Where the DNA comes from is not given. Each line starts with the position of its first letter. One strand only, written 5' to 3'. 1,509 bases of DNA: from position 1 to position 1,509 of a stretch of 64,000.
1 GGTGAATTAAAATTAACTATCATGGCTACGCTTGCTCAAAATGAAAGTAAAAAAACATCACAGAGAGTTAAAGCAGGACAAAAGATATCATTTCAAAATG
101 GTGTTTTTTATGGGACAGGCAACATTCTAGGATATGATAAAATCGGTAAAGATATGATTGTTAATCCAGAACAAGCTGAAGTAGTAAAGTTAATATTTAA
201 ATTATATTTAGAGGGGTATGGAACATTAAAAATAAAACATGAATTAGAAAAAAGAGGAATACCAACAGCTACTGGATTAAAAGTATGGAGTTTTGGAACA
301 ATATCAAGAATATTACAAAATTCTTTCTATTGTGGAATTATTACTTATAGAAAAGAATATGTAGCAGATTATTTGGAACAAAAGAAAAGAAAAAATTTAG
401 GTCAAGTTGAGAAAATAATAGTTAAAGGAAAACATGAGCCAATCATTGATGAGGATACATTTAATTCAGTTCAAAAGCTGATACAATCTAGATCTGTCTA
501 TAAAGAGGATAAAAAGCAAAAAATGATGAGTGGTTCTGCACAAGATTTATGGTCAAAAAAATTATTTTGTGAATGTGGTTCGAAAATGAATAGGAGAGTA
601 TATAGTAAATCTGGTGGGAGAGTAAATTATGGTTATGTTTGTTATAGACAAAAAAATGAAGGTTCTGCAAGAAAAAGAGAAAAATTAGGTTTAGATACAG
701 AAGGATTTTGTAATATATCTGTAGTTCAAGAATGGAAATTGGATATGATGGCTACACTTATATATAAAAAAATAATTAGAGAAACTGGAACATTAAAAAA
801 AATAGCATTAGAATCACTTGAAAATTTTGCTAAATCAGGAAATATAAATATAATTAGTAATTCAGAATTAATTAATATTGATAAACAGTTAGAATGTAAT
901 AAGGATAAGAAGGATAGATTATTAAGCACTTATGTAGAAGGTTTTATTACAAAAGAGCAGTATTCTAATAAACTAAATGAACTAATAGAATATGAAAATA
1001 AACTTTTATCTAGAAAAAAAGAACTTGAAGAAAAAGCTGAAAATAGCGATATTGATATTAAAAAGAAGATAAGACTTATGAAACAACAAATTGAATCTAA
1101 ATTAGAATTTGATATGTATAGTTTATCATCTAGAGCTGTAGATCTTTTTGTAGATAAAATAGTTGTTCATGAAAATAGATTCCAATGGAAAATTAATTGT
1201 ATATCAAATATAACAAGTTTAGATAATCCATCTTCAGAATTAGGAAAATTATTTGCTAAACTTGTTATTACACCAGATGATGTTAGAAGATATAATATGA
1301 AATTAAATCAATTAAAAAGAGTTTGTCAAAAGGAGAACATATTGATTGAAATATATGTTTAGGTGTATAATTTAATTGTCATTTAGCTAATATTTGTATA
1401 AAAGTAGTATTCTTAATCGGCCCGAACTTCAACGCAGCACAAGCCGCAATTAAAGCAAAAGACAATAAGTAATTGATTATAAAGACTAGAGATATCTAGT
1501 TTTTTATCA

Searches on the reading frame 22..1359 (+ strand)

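Call 30: search_protein_families(library=pfam, proteins=[window:22-1359:+], max_evalue=0.001)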
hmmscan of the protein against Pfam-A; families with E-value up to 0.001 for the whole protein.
window:22-1359:+ (446 aa): 1 family
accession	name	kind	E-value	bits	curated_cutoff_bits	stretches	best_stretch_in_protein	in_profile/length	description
PF07508.19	Recombinase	-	2e-28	99.1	21.1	1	49-157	1-102/102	Recombinase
